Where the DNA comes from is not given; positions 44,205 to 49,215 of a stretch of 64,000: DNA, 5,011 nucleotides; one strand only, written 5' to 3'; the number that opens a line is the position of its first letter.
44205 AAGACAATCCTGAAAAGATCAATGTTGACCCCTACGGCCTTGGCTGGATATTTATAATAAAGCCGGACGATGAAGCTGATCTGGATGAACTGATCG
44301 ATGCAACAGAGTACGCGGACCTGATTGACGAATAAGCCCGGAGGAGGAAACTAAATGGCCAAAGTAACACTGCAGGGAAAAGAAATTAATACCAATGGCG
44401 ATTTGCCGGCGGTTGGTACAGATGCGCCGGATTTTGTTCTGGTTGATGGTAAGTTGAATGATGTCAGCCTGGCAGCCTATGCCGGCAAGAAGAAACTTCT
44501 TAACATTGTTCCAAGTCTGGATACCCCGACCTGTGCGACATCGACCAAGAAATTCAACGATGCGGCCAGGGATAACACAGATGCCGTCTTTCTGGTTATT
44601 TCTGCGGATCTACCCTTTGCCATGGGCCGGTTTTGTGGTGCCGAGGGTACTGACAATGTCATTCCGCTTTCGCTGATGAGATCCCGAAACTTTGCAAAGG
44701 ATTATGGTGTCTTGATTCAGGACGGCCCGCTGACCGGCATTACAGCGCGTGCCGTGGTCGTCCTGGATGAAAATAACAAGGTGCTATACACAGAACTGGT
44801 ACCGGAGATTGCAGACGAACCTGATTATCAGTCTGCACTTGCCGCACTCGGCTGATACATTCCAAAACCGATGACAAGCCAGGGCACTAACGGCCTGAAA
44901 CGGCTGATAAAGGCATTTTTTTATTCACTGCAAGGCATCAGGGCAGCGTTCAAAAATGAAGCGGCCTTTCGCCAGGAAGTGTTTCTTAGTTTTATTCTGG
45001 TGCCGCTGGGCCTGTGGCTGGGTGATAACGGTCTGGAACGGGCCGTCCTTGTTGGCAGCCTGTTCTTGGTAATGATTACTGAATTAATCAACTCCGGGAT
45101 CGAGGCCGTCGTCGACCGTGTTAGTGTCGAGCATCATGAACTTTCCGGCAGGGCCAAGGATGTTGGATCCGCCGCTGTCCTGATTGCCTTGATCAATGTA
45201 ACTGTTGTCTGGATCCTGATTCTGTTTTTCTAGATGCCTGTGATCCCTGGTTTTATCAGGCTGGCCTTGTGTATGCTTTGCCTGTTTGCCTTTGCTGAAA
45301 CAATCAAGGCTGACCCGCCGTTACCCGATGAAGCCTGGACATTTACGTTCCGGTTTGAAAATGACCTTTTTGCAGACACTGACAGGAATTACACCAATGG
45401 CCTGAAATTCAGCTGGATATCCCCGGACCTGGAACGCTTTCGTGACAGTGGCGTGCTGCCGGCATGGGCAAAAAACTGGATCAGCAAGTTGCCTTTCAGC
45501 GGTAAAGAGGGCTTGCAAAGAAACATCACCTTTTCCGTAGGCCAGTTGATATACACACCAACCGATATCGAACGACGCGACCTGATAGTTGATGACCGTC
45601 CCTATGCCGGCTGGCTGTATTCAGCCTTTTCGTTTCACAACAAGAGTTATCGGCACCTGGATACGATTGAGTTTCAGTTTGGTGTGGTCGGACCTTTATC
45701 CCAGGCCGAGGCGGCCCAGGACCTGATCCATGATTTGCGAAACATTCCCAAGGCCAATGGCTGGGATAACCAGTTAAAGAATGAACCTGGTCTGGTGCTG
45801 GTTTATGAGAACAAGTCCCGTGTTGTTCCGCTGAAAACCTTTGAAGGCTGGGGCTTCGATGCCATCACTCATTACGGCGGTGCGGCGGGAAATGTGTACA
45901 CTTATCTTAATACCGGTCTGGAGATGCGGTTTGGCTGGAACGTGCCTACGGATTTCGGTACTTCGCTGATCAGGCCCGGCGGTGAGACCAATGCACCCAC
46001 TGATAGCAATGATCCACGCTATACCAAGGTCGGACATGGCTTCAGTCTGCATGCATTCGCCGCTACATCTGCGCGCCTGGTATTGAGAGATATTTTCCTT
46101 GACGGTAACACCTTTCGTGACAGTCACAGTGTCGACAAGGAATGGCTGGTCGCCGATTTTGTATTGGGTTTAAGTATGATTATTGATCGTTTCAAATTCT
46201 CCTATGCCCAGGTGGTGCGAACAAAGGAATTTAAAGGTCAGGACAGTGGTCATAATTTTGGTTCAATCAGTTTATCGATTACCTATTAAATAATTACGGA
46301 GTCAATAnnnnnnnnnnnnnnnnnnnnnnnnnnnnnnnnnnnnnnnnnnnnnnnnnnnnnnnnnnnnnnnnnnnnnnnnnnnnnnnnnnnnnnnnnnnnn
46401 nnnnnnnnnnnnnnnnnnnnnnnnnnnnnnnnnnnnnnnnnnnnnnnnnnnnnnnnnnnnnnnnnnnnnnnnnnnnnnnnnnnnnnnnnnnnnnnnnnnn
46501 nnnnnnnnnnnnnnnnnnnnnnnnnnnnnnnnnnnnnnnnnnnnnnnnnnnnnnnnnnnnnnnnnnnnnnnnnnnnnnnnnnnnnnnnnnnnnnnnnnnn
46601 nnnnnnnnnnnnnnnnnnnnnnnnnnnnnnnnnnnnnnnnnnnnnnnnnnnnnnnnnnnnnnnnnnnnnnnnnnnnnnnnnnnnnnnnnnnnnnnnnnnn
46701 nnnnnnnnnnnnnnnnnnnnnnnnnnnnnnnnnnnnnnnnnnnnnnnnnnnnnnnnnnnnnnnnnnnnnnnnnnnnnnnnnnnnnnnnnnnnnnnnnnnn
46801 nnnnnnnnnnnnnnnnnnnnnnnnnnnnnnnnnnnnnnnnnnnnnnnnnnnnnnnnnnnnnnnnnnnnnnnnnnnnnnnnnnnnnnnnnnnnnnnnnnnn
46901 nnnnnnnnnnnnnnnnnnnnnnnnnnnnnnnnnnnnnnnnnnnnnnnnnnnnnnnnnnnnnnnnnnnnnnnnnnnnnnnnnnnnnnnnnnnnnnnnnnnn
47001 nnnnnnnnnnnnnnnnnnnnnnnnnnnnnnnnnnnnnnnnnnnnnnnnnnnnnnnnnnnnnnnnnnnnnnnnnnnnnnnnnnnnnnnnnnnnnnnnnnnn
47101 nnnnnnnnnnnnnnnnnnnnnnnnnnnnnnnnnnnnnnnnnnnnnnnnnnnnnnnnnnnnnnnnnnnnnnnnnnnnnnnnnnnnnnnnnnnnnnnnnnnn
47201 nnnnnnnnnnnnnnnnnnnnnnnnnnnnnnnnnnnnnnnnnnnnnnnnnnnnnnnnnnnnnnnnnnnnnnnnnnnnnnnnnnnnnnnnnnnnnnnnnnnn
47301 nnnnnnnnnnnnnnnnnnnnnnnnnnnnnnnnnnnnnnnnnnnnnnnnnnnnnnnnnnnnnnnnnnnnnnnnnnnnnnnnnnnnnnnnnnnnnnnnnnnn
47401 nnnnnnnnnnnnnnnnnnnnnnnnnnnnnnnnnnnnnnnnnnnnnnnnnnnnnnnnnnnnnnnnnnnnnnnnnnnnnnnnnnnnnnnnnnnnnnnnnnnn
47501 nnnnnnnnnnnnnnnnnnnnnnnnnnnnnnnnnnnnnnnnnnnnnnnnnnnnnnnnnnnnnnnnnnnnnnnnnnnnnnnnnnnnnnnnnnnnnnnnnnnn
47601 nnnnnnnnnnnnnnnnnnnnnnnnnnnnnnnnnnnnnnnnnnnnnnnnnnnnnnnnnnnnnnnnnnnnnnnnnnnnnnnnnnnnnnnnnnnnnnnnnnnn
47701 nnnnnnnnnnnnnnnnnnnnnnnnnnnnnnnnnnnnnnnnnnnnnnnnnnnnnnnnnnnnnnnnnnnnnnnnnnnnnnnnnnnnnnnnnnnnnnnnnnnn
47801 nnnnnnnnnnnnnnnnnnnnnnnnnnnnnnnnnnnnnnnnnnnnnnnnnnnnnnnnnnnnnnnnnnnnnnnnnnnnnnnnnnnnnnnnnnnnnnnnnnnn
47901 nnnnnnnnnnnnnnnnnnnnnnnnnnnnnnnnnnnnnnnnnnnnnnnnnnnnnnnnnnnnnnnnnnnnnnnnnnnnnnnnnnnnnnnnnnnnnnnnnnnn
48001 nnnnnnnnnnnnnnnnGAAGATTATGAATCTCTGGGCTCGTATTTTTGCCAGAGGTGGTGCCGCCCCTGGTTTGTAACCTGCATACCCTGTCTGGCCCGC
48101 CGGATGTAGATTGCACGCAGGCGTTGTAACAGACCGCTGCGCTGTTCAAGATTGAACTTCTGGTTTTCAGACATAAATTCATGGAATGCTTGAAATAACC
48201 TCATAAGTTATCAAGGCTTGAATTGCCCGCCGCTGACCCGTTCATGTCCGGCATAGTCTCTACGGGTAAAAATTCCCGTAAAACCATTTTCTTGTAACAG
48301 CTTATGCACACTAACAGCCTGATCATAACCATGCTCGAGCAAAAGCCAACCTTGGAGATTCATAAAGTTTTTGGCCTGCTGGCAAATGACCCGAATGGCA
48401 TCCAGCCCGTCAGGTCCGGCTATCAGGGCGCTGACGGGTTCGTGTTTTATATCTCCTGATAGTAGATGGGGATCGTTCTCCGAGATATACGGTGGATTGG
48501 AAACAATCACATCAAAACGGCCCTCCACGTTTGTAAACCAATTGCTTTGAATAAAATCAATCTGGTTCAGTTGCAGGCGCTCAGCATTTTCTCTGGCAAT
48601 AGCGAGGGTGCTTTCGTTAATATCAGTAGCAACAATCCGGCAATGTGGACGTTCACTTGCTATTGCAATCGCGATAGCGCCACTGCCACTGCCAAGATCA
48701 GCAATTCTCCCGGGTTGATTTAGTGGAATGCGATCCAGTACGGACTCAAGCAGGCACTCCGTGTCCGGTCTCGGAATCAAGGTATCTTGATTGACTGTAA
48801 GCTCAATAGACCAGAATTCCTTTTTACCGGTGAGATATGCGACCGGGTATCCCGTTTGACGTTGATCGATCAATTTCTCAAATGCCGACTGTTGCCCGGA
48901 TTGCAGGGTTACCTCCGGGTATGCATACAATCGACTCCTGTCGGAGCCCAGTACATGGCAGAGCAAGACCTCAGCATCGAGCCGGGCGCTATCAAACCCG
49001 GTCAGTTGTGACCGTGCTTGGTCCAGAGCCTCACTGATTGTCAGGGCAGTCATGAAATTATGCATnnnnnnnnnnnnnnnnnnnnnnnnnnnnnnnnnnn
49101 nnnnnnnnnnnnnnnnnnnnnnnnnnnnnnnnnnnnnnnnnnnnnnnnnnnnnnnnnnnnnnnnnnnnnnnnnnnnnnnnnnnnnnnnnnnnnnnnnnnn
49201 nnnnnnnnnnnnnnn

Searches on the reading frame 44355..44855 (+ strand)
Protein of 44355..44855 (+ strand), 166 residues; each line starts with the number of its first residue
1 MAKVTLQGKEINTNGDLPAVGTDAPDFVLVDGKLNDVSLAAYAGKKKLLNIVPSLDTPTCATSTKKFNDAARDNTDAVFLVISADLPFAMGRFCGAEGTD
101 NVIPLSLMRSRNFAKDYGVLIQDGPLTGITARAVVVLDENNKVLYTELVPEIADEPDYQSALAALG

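Call 17: search_protein_families(library=ncbifam, proteins=[window:44355-44855:+], max_evalue=1e-15)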
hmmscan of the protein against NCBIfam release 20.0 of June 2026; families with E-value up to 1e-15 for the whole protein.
window:44355-44855:+ (166 aa): 2 families
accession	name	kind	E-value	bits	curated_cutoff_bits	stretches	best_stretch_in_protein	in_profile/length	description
NF001808.0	PRK00522.1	equivalog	1.4e-68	229.6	123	1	1-165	1-165/167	thiol peroxidase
NF045827.1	perox_SUH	exception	9.1e-51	171.8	298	1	1-164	1-164/178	thiol peroxidase Prx-SUH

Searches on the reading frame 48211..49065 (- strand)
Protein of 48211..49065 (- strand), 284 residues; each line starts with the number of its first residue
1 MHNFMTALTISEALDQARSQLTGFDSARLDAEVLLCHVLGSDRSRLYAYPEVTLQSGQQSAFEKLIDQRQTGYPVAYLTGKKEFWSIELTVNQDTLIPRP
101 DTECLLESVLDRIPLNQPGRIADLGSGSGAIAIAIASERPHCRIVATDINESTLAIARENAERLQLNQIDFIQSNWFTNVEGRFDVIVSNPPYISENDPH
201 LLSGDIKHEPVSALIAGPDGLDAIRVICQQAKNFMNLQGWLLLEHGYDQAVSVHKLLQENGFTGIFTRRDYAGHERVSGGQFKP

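Call 17: search_protein_families(library=ncbifam, proteins=[window:48211-49065:-], max_evalue=1e-15)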
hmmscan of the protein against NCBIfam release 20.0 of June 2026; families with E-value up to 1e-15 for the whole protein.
window:48211-49065:- (284 aa): 7 families
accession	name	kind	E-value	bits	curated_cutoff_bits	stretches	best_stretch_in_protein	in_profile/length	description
TIGR03534.1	RF_mod_PrmC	equivalog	2.9e-91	305.4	199.1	1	30-278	1-252/253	peptide chain release factor N(5)-glutamine methyltransferase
TIGR00536.1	hemK_fam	subfamily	8.3e-81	271.2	115.5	1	10-279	3-279/286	HemK family protein methyltransferase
NF002421.0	PRK01544.1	equivalog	6.4e-53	180.2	567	2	120-277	141-301/524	bifunctional peptide chain release factor N(5)-glutamine methyltransferase PrmC/tRNA (guanosine(46)-N7)-methyltransferase TrmB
TIGR03533.1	L3_gln_methyl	equivalog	1.2e-48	165.9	229.7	1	23-250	25-256/284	50S ribosomal protein L3 N(5)-glutamine methyltransferase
TIGR03704.1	PrmC_rel_meth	equivalog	3.7e-30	105.2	248.8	1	60-264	28-235/251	putative protein N(5)-glutamine methyltransferase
NF011529.0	PRK14968.1-3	equivalog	9.5e-26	90.4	162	1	84-269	5-181/198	putative methyltransferase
TIGR00537.1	hemK_rel_arch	hypoth_equivalog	5e-17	62.2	87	1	101-264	7-160/179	HemK2/MTQ2 family protein methyltransferase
